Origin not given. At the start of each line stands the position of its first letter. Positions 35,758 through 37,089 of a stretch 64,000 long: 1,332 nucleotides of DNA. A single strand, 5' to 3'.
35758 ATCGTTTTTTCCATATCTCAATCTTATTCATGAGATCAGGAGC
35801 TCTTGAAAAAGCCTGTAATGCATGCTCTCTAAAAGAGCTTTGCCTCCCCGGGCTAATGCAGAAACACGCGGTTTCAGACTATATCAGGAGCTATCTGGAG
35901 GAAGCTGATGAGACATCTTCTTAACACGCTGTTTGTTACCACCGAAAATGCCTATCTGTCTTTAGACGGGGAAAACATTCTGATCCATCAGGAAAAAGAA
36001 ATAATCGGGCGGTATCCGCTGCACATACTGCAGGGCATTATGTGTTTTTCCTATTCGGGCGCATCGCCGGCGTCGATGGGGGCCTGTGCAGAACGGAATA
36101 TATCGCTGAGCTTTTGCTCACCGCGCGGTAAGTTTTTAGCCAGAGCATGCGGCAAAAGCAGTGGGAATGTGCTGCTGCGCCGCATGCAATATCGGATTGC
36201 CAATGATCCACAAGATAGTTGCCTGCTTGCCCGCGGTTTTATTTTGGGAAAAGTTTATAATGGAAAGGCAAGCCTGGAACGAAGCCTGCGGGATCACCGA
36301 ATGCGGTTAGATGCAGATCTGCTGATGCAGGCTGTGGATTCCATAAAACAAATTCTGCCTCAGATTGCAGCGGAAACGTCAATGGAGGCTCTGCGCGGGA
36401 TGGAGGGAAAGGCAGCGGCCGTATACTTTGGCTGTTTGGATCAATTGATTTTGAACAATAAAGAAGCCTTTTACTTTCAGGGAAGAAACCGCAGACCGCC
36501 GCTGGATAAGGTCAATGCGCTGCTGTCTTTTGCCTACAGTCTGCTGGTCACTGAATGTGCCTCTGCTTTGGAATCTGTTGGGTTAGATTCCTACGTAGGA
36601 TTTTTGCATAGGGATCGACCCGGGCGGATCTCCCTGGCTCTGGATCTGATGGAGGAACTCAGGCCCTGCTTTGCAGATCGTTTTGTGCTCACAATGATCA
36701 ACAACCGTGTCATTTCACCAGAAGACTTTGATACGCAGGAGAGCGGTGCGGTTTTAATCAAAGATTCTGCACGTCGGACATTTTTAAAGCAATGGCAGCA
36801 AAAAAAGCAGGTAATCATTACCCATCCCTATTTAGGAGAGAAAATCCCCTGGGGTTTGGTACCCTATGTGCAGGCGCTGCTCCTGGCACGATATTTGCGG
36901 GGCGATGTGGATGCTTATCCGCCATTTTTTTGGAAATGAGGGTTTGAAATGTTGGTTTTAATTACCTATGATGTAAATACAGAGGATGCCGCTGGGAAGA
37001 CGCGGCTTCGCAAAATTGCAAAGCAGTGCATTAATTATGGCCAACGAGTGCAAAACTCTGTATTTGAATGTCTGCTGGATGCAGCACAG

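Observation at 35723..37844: Type I-C CRISPR locus stripped down to a cas4 tail, cas1, cas2 and a short array, with no interference genes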

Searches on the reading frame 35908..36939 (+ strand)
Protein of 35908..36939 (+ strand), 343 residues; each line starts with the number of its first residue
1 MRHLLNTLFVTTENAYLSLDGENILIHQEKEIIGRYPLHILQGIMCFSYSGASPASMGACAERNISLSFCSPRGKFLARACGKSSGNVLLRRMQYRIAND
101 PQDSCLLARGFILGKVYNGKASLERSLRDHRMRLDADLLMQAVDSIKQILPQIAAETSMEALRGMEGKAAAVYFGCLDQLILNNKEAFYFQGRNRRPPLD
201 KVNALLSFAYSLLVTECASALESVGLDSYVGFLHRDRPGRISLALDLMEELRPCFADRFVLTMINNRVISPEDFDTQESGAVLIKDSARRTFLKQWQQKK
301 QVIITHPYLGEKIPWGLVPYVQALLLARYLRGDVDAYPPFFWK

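Call 4: search_protein_families(library=ncbifam, proteins=[window:35908-36939:+], max_evalue=1)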
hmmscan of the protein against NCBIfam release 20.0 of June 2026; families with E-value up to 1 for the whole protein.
window:35908-36939:+ (343 aa): 9 families
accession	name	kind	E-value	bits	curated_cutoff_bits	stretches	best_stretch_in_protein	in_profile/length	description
TIGR03640.1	cas1_DVULG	exception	1.5e-141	471.5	385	1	4-342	2-340/340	type I-C CRISPR-associated endonuclease Cas1c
NF049935.1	cas4g_cas1g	exception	3.5e-88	296.4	560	1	6-341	215-544/546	CRISPR-associated endonuclease Cas4g/Cas1g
TIGR04093.1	cas1_CYANO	exception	4.9e-85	285.4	385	1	6-342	1-333/334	type I-D CRISPR-associated endonuclease Cas1d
TIGR00287.1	cas1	equivalog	5.1e-82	275.6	71.7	1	7-338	1-327/327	CRISPR-associated endonuclease Cas1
TIGR03983.1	cas1_MYXAN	equivalog_domain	9.9e-47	159.6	358.05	1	7-310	13-314/347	type I-MYXAN CRISPR-associated endonuclease Cas1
TIGR03641.1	cas1_HMARI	exception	7.5e-43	147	304.1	1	22-340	15-320/324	type I-B CRISPR-associated endonuclease Cas1b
TIGR04329.1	cas1_PREFRAN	exception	3.6e-26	92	300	1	11-288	12-274/317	type V CRISPR-associated endonuclease Cas1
TIGR03639.1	cas1_NMENI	exception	1.3e-12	47.6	120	1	12-265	7-232/278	type II CRISPR-associated endonuclease Cas1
TIGR03638.1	cas1_ECOLI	exception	3.5e-08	33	215.6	1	154-238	125-208/269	type I-E CRISPR-associated endonuclease Cas1e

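Call 5: search_protein_families(library=pfam, proteins=[window:35908-36939:+], max_evalue=10)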
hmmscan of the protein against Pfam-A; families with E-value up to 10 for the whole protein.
window:35908-36939:+ (343 aa): 1 family
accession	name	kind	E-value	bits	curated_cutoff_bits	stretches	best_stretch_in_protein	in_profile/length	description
PF01867.21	Cas_Cas1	-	1.1e-100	336.9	22.3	1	8-298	1-283/283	CRISPR associated protein Cas1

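Call 9: find_homologous_proteins(query=window:35908-36939:+, max_evalue=1e-30)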
Query window:35908-36939:+ (343 aa): 8000 proteins with E <= 1e-30 among 8000 candidates; the best 120 are listed.
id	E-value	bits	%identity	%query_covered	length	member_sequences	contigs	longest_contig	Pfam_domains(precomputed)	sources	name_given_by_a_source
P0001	1.9e-224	762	98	100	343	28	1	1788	PF01867.22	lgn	-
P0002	3.7e-221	751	-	-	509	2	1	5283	PF01867.22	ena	-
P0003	3.2e-177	607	-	-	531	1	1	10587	PF01867.22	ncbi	-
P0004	5.4e-174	596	74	100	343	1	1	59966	PF01867.22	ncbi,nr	ncbi:MAG: type I-C CRISPR-associated endonuclease Cas1c [Roseburia sp.]|nr:type I-C CRISPR-associate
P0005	1.3e-173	595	72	100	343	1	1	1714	PF01867.22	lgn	-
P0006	1.1e-168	579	71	100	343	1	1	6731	PF01867.22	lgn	-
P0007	1.3e-167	575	72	100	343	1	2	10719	PF01867.22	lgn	-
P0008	2.3e-167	574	71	100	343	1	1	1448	PF01867.22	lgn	-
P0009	3.5e-167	574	71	100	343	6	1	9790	PF01867.22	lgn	-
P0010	3.6e-167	574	71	100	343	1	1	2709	PF01867.22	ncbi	-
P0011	9.5e-167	572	71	100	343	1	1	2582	PF01867.22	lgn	-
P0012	9.9e-167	572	70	100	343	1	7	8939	PF01867.22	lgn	-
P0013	1.3e-166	572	70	100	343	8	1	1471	PF01867.22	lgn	-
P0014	2.6e-166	571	70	100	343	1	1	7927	PF01867.22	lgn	-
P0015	3.5e-166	570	71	100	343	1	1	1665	PF01867.22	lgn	-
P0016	5.4e-166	570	72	100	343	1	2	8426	PF01867.22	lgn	-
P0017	8.9e-166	569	70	100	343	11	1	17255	PF01867.22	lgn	-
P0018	1.3e-165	569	71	100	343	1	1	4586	PF01867.22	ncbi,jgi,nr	ncbi:MAG: type I-C CRISPR-associated endonuclease Cas1c [Oscillospiraceae bacterium]|jgi:CRISPR-asso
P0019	1.8e-165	568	70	100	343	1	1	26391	PF01867.22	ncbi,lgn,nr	ncbi:MAG: type I-C CRISPR-associated endonuclease Cas1c [Oscillospiraceae bacterium]|nr:type I-C CRI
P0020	2.4e-165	568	70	100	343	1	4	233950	PF01867.22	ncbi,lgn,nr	ncbi:MAG: type I-C CRISPR-associated endonuclease Cas1c [Oscillospiraceae bacterium]|nr:type I-C CRI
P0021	2.5e-165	568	69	100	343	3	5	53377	PF01867.22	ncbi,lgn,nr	ncbi:MAG: type I-C CRISPR-associated endonuclease Cas1c [Oscillospiraceae bacterium]|nr:type I-C CRI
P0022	3.3e-165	567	70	100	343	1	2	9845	PF01867.22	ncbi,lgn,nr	ncbi:MAG: type I-C CRISPR-associated endonuclease Cas1c [Eubacteriales bacterium]|nr:type I-C CRISPR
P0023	3.3e-165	567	71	100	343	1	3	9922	PF01867.22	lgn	-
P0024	3.3e-165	567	71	100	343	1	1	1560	PF01867.22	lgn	-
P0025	2.4e-164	564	70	100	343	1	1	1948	PF01867.22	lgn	-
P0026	3.5e-164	564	70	100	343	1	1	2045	PF01867.22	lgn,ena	-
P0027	4.0e-164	564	69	100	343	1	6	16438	PF01867.22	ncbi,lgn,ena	-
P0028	4.3e-164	564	71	100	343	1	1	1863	PF01867.22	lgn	-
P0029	4.3e-164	564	69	100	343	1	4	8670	PF01867.22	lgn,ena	-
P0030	5.7e-164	563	70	100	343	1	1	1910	PF01867.22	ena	-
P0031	6.6e-164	563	69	100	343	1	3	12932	PF01867.22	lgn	-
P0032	7.4e-164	563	71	100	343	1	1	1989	PF01867.22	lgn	-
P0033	7.7e-164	563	70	100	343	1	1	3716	PF01867.22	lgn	-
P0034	8.2e-164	563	70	100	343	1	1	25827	PF01867.22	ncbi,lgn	-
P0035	8.6e-164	563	69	100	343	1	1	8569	PF01867.22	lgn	-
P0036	9.5e-164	562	70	100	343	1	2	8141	PF01867.22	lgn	-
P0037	1.1e-163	562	69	100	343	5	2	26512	PF01867.22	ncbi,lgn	-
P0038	1.1e-163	562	69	100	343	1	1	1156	PF01867.22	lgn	-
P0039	1.4e-163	562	-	-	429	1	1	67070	PF01867.22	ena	-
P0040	1.5e-163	562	70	100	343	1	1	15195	PF01867.22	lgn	-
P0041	1.9e-163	561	71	100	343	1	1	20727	PF01867.22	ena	-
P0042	2.0e-163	561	70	100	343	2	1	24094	PF01867.22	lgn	-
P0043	2.2e-163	561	70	100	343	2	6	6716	PF01867.22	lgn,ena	-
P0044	2.7e-163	561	71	100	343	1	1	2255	PF01867.22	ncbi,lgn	-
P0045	2.8e-163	561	70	100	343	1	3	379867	PF01867.22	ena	-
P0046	3.8e-163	560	69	100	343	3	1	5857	PF01867.22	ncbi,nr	ncbi:MAG: type I-C CRISPR-associated endonuclease Cas1 [Clostridiales bacterium]|nr:type I-C CRISPR-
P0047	4.0e-163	560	70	100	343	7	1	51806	PF01867.22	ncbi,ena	-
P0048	4.4e-163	560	69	100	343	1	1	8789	PF01867.22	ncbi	-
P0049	4.5e-163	560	68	100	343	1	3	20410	PF01867.22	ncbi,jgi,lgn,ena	-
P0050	7.3e-163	559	70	100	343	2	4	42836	PF01867.22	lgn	-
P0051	8.0e-163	559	68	100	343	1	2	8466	PF01867.22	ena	-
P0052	8.5e-163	559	68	100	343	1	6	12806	PF01867.22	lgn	-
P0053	1.1e-162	559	69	100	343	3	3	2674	PF01867.22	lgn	-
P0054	1.1e-162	559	69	100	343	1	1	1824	PF01867.22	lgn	-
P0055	1.2e-162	559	69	100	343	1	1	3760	PF01867.22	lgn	-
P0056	1.2e-162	559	69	100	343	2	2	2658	PF01867.22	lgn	-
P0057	1.3e-162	559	68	100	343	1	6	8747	PF01867.22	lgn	-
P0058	1.5e-162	558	69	100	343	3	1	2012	PF01867.22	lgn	-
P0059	1.7e-162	558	67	100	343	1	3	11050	PF01867.22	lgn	-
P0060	1.8e-162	558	69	100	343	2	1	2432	PF01867.22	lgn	-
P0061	1.8e-162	558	70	100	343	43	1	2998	PF01867.22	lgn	-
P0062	1.9e-162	558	69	100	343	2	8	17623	PF01867.22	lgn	-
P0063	2.1e-162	558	69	100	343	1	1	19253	PF01867.22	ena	-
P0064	2.4e-162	558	69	100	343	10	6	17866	PF01867.22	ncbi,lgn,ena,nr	ncbi:MAG: type I-C CRISPR-associated endonuclease Cas1 [Oscillospiraceae bacterium]|nr:type I-C CRIS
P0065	2.7e-162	558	70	100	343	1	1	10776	PF01867.22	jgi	-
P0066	2.8e-162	558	70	100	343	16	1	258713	PF01867.22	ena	-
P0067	2.9e-162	558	69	100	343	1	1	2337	PF01867.22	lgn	-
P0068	3.0e-162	557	69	100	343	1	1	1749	PF01867.22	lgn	-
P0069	3.8e-162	557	69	100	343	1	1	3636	PF01867.22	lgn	-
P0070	4.0e-162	557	69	100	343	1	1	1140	PF01867.22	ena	-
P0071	4.0e-162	557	69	100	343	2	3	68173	PF01867.22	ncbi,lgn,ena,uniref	ncbi:type I-C CRISPR-associated endonuclease Cas1c [Allofournierella sp.]|uniref:type I-C CRISPR-ass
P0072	4.7e-162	557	69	100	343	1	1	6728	PF01867.22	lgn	-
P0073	5.3e-162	557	69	100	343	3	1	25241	PF01867.22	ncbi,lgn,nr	ncbi:MAG: type I-C CRISPR-associated endonuclease Cas1c [Oscillospiraceae bacterium]|nr:type I-C CRI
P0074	5.7e-162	557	69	100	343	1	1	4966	PF01867.22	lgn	-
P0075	5.9e-162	557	68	100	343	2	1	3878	PF01867.22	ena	-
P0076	6.8e-162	556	69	100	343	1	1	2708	PF01867.22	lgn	-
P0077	7.2e-162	556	70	100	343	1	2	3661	PF01867.22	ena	-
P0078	7.4e-162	556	69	100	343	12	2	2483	PF01867.22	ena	-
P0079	7.7e-162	556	69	100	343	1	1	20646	PF01867.22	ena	-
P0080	8.4e-162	556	67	100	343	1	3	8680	PF01867.22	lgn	-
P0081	8.4e-162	556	67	100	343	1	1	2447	PF01867.22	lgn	-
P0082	9.2e-162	556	69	100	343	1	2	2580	PF01867.22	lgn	-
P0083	9.9e-162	556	69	100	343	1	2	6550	PF01867.22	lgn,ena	-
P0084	1.3e-161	555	68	100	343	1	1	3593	PF01867.22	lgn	-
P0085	1.3e-161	555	69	100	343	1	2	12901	PF01867.22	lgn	-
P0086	1.3e-161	555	69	100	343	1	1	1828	PF01867.22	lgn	-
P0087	1.6e-161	555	68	100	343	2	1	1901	PF01867.22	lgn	-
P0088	1.9e-161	555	69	100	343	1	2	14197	PF01867.22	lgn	-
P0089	2.1e-161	555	68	100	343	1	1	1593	PF01867.22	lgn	-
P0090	2.1e-161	555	68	100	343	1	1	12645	PF01867.22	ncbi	-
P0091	2.7e-161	554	68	100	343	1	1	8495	PF01867.22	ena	-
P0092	3.2e-161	554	69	100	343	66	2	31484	PF01867.22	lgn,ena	-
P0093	3.3e-161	554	69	100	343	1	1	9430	PF01867.22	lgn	-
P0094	3.5e-161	554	69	100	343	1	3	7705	PF01867.22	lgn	-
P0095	3.6e-161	554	68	100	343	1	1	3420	PF01867.22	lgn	-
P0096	3.8e-161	554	69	100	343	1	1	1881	PF01867.22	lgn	-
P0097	3.9e-161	554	68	100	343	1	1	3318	PF01867.22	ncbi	-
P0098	4.2e-161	554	67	100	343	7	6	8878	PF01867.22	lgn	-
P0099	4.3e-161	554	68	100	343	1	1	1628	PF01867.22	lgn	-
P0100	4.4e-161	554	69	100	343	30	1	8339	PF01867.22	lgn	-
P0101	4.6e-161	554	69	100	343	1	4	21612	PF01867.22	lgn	-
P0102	4.8e-161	554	69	100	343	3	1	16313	PF01867.22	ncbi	-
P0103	4.9e-161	553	69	100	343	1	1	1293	PF01867.22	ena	-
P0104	5.4e-161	553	68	100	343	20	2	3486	PF01867.22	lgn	-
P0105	6.1e-161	553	68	100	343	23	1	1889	PF01867.22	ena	-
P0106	6.3e-161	553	71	100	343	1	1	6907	PF01867.22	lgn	-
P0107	7.1e-161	553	69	100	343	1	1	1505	PF01867.22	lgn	-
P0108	7.4e-161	553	68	100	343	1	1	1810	PF01867.22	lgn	-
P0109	8.7e-161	553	67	100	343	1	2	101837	PF01867.22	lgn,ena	-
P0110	8.8e-161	553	69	100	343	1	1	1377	PF01867.22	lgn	-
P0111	9.7e-161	553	69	100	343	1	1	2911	PF01867.22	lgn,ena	-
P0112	9.8e-161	552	69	100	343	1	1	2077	PF01867.22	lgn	-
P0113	9.9e-161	552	67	100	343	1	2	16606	PF01867.22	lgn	-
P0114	1.3e-160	552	68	100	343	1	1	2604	PF01867.22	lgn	-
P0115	1.3e-160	552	69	100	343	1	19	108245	PF01867.22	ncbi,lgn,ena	-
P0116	1.3e-160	552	68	100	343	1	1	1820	PF01867.22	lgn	-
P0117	1.4e-160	552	68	100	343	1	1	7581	PF01867.22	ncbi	-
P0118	1.5e-160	552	67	100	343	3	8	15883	PF01867.22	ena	-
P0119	1.6e-160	552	68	100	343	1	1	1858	PF01867.22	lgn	-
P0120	1.7e-160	552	69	100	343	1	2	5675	PF01867.22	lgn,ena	-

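Call 10: find_encoding_contigs(protein=window:35908-36939:+, flank=10000, max_places=10)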
Protein window:35908-36939:+ (343 aa): 22 contigs read that carry it; 10 places shown.
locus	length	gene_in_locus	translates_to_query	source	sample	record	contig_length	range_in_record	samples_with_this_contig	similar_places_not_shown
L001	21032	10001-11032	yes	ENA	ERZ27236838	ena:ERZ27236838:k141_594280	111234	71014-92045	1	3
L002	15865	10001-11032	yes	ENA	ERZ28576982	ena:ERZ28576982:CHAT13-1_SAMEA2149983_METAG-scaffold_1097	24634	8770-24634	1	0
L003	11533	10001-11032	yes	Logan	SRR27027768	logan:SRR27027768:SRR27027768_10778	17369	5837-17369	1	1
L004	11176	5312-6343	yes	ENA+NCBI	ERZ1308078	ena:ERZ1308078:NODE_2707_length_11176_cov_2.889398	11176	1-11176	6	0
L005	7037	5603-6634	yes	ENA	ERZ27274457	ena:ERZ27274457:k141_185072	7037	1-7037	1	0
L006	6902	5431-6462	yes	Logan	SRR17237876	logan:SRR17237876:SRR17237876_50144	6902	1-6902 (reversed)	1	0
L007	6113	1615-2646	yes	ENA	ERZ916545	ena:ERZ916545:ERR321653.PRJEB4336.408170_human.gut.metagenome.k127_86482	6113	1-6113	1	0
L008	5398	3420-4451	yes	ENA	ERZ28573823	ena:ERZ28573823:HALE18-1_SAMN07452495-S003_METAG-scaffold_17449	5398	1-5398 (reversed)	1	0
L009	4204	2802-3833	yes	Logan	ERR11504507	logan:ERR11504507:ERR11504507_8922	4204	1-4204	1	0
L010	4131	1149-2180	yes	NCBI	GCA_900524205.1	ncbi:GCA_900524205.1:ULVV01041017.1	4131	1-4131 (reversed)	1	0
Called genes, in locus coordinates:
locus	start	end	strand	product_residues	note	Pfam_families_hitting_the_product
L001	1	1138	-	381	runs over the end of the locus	PF13180:PDZ_2 (weak), PF17820:PDZ_6, PF05580:Peptidase_S55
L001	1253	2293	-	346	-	-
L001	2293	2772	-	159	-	PF04542:Sigma70_r2, PF07638:Sigma70_ECF (weak), PF08281:Sigma70_r4_2, PF04545:Sigma70_r4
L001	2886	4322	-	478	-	PF00587:tRNA-synt_2b, PF03129:HGTP_anticodon, PF09180:ProRS-C_1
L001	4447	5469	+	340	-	PF00149:Metallophos, PF12850:Metallophos_2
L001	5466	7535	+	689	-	PF13476:AAA_23 (weak), PF13514:AAA_27 (weak)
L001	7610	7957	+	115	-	PF03780:Asp23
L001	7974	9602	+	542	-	PF02734:Dak2, PF21645:FakA-like_M, PF13684:FakA-like_C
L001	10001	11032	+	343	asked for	PF01867:Cas_Cas1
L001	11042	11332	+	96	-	PF09827:CRISPR_Cas2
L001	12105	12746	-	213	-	PF02659:Mntp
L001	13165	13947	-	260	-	PF02311:AraC_binding, PF07883:Cupin_2 (weak), PF12833:HTH_18, PF00165:HTH_AraC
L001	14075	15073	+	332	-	PF01408:GFO_IDH_MocA, PF02894:GFO_IDH_MocA_C (weak), PF22725:GFO_IDH_MocA_C3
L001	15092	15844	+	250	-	PF01261:AP_endonuc_2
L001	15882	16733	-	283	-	PF02311:AraC_binding, PF00165:HTH_AraC (weak), PF12833:HTH_18, PF00165:HTH_AraC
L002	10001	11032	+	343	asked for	PF01867:Cas_Cas1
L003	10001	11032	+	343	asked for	PF01867:Cas_Cas1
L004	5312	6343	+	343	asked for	PF01867:Cas_Cas1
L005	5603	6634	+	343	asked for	PF01867:Cas_Cas1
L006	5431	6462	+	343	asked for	PF01867:Cas_Cas1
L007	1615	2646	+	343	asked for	PF01867:Cas_Cas1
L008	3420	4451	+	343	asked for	PF01867:Cas_Cas1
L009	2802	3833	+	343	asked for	PF01867:Cas_Cas1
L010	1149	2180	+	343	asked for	PF01867:Cas_Cas1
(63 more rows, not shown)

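Call 12: find_encoding_contigs(protein=P0002, flank=10000, max_places=6)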
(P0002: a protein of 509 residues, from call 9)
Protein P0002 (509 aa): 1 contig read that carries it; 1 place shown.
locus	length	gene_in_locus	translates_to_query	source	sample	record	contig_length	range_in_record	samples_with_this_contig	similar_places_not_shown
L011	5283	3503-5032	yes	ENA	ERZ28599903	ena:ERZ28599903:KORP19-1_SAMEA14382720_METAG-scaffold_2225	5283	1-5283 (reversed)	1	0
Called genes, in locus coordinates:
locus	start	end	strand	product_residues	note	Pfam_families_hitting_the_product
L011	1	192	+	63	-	?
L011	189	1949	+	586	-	PF09709:Cas_Csd1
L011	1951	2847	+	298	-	PF05107:Cas_Cas7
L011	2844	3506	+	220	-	PF01930:Cas_Cas4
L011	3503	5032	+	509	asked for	PF01867:Cas_Cas1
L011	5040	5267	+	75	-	PF09827:CRISPR_Cas2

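Call 13: find_encoding_contigs(protein=P0004, flank=10000, max_places=3)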
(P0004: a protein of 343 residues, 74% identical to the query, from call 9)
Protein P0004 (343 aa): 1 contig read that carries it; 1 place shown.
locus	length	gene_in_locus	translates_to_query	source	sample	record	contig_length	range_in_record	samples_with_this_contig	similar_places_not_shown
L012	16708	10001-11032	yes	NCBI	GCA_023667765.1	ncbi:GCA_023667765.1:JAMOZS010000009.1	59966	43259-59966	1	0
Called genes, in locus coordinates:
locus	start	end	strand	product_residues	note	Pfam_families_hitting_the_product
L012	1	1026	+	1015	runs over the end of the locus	PF00580:UvrD-helicase (faint), PF13361:UvrD_C (faint), PF13245:AAA_19 (weak), PF13538:UvrD_C_2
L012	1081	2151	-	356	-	-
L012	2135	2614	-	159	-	PF04542:Sigma70_r2, PF08281:Sigma70_r4_2, PF04545:Sigma70_r4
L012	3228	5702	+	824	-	PF00270:DEAD, PF04851:ResIII (weak), PF00271:Helicase_C, PF22590:Cas3-like_C_2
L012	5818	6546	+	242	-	PF09704:Cas_Cas5d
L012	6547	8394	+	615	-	PF09709:Cas_Csd1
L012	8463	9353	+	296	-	PF05107:Cas_Cas7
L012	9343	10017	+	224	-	PF01930:Cas_Cas4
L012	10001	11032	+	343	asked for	PF01867:Cas_Cas1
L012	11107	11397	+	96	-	PF09827:CRISPR_Cas2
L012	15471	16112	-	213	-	PF06197:DUF998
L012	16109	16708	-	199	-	PF00440:TetR_N, PF14246:TetR_C_7 (weak)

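Call 19: list_cluster_members(proteins=[window:35908-36939:+, window:36949-37239:+, window:33881-35509:+, window:38012-38701:-, window:42755-44548:+])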
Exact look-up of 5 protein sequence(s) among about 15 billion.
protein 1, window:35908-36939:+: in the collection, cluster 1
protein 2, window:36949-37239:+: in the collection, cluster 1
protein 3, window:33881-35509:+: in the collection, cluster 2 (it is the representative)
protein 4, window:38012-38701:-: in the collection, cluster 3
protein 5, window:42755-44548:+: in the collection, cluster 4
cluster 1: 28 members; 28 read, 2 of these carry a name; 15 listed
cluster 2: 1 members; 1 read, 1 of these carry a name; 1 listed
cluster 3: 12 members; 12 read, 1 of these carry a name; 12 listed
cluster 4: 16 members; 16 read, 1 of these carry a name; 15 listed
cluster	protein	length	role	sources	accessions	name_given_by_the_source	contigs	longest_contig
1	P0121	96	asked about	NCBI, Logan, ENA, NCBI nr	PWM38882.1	MAG: CRISPR-associated endonuclease Cas2 [Clostridiales bacterium]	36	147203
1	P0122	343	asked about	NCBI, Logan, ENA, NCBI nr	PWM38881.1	MAG: subtype I-C CRISPR-associated endonuclease Cas1 [Clostridiales bacterium]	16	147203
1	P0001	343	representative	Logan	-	-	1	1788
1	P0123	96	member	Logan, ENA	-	-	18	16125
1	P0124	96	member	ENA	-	-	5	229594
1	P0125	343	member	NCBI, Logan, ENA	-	-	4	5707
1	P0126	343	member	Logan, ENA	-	-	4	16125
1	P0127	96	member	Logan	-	-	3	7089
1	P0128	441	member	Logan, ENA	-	-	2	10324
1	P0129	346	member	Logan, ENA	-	-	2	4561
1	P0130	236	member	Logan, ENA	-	-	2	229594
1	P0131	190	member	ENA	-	-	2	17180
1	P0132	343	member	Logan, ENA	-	-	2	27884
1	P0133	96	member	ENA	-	-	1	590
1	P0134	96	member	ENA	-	-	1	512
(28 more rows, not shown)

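Call 26: find_encoding_contigs(protein=P0130, flank=10000, max_places=4)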
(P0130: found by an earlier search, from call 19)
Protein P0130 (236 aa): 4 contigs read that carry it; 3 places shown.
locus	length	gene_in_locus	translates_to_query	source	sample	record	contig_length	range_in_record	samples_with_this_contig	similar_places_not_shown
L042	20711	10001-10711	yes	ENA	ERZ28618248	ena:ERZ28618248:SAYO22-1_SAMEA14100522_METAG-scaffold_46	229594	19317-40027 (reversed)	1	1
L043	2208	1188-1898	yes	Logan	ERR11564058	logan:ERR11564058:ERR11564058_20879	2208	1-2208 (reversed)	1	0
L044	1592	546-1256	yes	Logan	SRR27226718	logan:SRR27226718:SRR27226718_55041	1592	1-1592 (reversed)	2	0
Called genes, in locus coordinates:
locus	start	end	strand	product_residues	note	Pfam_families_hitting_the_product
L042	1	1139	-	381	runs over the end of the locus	PF13180:PDZ_2 (weak), PF17820:PDZ_6, PF05580:Peptidase_S55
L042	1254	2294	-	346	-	-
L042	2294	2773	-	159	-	PF04542:Sigma70_r2, PF07638:Sigma70_ECF (weak), PF08281:Sigma70_r4_2, PF04545:Sigma70_r4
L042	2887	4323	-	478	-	PF00587:tRNA-synt_2b, PF03129:HGTP_anticodon, PF09180:ProRS-C_1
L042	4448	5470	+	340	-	PF00149:Metallophos, PF12850:Metallophos_2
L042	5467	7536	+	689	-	PF13476:AAA_23 (weak), PF13514:AAA_27 (weak)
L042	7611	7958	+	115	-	PF03780:Asp23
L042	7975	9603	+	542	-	PF02734:Dak2, PF21645:FakA-like_M, PF13684:FakA-like_C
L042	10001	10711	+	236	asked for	PF01867:Cas_Cas1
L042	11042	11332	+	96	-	PF09827:CRISPR_Cas2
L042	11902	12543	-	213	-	PF02659:Mntp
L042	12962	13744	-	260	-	PF02311:AraC_binding, PF07883:Cupin_2, PF12833:HTH_18, PF00165:HTH_AraC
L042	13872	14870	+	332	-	PF01408:GFO_IDH_MocA, PF02894:GFO_IDH_MocA_C (weak), PF22725:GFO_IDH_MocA_C3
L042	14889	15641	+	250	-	PF01261:AP_endonuc_2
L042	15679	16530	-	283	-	PF02311:AraC_binding, PF07883:Cupin_2 (weak), PF00165:HTH_AraC (weak), PF12833:HTH_18, PF00165:HTH_AraC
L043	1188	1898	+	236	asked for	PF01867:Cas_Cas1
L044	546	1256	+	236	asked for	PF01867:Cas_Cas1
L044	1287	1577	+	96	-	PF01867:Cas_Cas1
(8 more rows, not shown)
